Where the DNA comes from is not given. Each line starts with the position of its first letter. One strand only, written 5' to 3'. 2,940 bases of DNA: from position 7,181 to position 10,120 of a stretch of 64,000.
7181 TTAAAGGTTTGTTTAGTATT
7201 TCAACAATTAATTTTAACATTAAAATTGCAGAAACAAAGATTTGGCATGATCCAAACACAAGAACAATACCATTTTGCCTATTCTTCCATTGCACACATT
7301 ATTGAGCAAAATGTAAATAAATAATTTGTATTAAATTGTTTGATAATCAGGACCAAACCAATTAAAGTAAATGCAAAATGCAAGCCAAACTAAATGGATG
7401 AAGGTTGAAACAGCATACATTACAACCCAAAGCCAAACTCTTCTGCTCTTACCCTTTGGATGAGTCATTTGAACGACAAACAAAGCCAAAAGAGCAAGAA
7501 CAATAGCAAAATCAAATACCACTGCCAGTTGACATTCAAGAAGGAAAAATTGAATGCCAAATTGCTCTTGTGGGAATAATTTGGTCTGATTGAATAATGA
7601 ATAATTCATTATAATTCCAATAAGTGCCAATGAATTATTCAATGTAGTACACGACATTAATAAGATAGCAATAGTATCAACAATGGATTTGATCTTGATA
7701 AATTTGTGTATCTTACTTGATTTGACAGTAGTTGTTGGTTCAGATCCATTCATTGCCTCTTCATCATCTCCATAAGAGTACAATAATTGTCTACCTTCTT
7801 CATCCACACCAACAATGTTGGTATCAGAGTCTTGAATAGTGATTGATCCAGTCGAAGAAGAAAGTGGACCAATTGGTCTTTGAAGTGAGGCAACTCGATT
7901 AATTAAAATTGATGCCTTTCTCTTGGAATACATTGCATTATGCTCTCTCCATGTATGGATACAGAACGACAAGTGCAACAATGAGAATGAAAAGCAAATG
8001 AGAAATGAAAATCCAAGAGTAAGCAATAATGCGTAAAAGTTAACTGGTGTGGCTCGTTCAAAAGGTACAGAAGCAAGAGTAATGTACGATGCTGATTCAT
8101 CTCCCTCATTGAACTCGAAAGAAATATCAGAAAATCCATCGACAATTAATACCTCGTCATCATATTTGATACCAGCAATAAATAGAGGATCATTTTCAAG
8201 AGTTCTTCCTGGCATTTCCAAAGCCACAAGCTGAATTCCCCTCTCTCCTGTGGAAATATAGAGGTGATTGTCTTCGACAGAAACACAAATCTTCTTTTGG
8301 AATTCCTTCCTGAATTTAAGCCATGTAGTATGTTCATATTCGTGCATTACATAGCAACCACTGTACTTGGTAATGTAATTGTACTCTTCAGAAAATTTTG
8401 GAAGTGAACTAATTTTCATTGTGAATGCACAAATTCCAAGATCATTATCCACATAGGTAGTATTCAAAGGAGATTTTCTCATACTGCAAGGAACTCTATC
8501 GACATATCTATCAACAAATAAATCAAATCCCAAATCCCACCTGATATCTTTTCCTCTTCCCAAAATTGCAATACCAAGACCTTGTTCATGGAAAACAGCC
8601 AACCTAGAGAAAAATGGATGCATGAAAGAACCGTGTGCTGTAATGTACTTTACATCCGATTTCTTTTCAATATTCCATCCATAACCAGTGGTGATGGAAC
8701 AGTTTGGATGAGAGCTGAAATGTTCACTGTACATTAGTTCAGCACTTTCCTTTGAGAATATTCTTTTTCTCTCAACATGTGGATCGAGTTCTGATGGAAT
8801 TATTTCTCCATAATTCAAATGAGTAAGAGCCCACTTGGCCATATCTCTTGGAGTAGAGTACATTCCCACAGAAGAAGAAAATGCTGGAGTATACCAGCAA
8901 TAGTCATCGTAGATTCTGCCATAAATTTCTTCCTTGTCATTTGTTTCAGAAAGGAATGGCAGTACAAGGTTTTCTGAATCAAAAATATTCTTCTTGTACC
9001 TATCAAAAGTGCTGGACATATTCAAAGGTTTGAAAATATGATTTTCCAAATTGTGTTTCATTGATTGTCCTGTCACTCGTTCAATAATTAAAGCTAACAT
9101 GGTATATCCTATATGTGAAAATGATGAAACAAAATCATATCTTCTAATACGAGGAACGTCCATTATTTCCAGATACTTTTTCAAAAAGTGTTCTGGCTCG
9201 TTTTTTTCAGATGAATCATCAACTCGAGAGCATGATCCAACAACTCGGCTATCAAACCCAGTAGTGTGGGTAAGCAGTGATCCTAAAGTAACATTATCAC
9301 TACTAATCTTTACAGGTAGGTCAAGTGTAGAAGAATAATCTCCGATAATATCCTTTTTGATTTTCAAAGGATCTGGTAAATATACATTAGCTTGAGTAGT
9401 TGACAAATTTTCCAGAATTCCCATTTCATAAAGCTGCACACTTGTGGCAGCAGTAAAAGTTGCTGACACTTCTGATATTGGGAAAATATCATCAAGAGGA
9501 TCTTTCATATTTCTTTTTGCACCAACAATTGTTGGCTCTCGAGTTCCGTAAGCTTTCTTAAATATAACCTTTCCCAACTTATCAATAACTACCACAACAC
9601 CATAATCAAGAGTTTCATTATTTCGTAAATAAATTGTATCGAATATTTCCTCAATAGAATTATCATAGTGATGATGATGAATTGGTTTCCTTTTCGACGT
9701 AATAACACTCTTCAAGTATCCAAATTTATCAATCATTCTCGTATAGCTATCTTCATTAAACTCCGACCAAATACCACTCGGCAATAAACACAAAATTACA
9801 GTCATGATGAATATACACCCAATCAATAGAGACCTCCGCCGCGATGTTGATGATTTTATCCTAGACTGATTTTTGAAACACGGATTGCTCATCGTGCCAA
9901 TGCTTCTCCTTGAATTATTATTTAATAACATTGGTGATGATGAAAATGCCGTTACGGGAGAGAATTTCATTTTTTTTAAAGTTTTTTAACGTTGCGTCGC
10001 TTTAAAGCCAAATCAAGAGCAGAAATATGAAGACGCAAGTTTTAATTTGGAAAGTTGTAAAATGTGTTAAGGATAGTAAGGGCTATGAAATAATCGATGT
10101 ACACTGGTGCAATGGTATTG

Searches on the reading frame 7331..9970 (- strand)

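Call 28: search_protein_families(library=pfam, proteins=[window:7331-9970:-])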
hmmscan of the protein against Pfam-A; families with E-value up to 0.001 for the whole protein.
window:7331-9970:- (879 aa): 1 family
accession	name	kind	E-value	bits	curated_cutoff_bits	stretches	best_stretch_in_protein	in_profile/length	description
PF00144.29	Beta-lactamase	-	5.1e-19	69.1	27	1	124-470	16-307/329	Beta-lactamase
